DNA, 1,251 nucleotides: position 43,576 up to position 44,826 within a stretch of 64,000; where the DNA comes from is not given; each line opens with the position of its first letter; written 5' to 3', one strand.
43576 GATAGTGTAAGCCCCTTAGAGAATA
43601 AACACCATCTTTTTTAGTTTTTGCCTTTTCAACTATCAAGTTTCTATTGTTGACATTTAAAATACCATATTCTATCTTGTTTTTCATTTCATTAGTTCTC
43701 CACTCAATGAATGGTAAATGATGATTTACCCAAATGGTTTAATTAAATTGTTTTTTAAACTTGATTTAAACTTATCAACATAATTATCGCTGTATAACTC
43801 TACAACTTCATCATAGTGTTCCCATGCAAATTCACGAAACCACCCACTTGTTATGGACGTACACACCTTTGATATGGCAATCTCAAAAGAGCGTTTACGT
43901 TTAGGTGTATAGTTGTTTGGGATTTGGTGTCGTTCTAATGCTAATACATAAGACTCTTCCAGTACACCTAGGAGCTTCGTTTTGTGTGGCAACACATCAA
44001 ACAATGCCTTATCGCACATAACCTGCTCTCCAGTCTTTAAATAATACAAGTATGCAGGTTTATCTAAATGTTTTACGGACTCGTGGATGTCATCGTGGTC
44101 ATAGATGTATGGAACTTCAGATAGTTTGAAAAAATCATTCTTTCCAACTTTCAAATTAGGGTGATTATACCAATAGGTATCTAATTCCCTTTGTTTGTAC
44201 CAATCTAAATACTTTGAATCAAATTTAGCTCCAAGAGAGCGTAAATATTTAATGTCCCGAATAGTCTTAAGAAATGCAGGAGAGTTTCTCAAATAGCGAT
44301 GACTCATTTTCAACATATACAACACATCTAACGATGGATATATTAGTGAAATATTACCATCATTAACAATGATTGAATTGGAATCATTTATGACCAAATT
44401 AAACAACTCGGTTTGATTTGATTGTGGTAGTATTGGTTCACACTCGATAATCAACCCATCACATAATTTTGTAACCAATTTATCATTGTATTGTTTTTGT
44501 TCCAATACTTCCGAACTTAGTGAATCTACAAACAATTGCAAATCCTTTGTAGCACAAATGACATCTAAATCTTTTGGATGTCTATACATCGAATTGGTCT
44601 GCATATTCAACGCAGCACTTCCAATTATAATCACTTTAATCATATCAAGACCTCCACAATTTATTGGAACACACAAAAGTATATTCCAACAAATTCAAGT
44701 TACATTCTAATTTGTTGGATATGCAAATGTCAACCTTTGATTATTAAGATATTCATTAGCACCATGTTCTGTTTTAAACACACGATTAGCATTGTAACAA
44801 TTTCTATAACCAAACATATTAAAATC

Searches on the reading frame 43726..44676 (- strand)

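Call 7: search_protein_families(library=pfam, proteins=[window:43726-44676:-])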
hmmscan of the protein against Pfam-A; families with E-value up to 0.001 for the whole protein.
window:43726-44676:- (316 aa): 2 families
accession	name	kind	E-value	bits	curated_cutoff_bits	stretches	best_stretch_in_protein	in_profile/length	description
PF23940.1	DUF7275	-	4.1e-69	232.7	27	1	118-297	1-180/188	Domain of unknown function (DUF7275)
PF23942.1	DUF7277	-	2e-07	32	27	1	16-88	2-80/87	Domain of unknown function (DUF7277)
